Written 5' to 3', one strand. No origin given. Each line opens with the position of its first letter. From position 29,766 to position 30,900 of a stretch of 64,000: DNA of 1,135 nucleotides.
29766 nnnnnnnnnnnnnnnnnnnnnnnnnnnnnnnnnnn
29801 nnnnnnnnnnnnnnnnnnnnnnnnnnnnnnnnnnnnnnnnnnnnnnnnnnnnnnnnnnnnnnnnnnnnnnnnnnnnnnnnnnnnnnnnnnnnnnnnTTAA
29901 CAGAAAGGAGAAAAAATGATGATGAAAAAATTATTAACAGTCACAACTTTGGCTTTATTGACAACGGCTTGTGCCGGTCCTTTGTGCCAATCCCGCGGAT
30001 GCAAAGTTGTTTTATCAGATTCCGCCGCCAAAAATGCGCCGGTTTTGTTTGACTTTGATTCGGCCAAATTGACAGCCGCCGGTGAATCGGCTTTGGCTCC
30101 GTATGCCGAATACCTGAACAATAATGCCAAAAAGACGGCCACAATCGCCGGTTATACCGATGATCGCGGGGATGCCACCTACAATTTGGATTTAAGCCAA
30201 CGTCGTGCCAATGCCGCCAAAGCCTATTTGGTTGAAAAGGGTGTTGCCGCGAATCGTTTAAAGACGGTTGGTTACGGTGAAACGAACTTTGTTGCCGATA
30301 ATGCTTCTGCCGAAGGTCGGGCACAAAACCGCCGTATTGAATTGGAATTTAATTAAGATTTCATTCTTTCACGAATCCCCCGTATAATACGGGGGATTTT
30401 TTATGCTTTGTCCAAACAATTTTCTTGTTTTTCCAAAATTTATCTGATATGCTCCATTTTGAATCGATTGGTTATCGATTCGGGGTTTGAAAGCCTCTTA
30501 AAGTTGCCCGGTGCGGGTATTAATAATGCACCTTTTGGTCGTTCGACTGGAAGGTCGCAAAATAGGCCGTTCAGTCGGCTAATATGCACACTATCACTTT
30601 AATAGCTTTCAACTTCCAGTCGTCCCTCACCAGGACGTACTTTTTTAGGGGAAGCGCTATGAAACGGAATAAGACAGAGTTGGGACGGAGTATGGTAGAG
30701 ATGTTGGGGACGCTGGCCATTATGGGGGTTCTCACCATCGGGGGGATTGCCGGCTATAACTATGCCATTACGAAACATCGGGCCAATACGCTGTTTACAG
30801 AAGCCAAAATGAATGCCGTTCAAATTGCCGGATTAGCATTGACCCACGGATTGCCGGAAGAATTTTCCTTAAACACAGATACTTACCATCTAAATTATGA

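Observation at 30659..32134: Type IV pilin-leader protein fused to a ~330-aa Cys-rich domain with CxxC pairs and five CxxC(P/A)N repeats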

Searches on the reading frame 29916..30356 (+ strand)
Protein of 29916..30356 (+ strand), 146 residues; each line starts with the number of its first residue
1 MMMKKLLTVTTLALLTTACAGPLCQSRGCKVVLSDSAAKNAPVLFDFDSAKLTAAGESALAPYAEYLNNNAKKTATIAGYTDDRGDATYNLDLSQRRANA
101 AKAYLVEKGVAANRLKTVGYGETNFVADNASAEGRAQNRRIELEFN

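Call 23: search_protein_families(library=pfam, proteins=[window:29916-30356:+], max_evalue=0.001)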
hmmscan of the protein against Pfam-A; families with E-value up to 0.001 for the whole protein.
window:29916-30356:+ (146 aa): 1 family
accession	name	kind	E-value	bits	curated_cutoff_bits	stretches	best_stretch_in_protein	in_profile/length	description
PF00691.25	OmpA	-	1.2e-26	93.4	27.2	1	44-139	1-98/98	OmpA family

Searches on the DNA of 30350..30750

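Call 77: search_rna_families(source=window, start=30350, end=30750, threshold=evalue, max_evalue=10, show_alignments=2)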
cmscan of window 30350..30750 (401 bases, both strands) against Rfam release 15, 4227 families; matches with E-value up to 10: 14.
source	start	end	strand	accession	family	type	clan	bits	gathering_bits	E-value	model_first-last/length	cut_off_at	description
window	30373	30434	-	RF02844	RefA9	Gene; antisense;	-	26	49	0.061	1-64/64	no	Enterococcus sRNA A9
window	30368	30523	-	RF02073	STnc260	Gene; sRNA;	-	21.8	100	0.57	1-176/176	no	Salmonella enterica sRNA STnc260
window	30350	30403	+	RF02452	ncr1575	Gene; sRNA;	-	20.8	60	1.1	154-212/212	5'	Bacillus sRNA ncr1575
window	30360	30409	+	RF00167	Purine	Cis-reg; riboswitch;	CL00123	19.9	37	2.2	1-102/102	no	Purine riboswitch aptamer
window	30374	30432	+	RF01770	rimP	Cis-reg; leader;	-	19.1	47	1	34-102/102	no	Gammaprotebacteria rimP leader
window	30410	30490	+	RF02846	Ref84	Gene; antisense;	-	18.4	52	7.5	1-87/87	no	Enterococcus sRNA 84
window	30350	30404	+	RF01859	Phe_leader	Cis-reg; leader;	-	18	55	1.7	71-125/125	5'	Phenylalanine leader peptide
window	30350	30405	+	RF00515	PyrR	Cis-reg;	-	17.6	54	5.3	58-115/115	5'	PyrR binding site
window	30368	30450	-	RF00514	His_leader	Cis-reg; leader;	-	15.9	49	3.4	1-126/126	no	Histidine operon leader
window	30350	30419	-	RF02550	RnaG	Gene; sRNA;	-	15.3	153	6.8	1-75/120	3'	RnaG sRNA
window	30378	30409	+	RF02401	ClpQY_promoter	Cis-reg;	-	14.4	42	0.97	1-34/57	no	ClpQY promoter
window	30350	30404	+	RF02837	anti-hemB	Gene; sRNA;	-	14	49.5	1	31-81/81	5'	Burkholderia RNA 7 (anti-hemB)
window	30354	30404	+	RF02399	NsiR1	Gene; sRNA;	-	13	39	6.4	1-60/60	no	Nitrogen stress-induced RNA 1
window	30376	30426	-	RF03050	RAGATH-25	Gene; sRNA;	-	10.4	49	9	1-50/50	no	RAGATH-25 RNA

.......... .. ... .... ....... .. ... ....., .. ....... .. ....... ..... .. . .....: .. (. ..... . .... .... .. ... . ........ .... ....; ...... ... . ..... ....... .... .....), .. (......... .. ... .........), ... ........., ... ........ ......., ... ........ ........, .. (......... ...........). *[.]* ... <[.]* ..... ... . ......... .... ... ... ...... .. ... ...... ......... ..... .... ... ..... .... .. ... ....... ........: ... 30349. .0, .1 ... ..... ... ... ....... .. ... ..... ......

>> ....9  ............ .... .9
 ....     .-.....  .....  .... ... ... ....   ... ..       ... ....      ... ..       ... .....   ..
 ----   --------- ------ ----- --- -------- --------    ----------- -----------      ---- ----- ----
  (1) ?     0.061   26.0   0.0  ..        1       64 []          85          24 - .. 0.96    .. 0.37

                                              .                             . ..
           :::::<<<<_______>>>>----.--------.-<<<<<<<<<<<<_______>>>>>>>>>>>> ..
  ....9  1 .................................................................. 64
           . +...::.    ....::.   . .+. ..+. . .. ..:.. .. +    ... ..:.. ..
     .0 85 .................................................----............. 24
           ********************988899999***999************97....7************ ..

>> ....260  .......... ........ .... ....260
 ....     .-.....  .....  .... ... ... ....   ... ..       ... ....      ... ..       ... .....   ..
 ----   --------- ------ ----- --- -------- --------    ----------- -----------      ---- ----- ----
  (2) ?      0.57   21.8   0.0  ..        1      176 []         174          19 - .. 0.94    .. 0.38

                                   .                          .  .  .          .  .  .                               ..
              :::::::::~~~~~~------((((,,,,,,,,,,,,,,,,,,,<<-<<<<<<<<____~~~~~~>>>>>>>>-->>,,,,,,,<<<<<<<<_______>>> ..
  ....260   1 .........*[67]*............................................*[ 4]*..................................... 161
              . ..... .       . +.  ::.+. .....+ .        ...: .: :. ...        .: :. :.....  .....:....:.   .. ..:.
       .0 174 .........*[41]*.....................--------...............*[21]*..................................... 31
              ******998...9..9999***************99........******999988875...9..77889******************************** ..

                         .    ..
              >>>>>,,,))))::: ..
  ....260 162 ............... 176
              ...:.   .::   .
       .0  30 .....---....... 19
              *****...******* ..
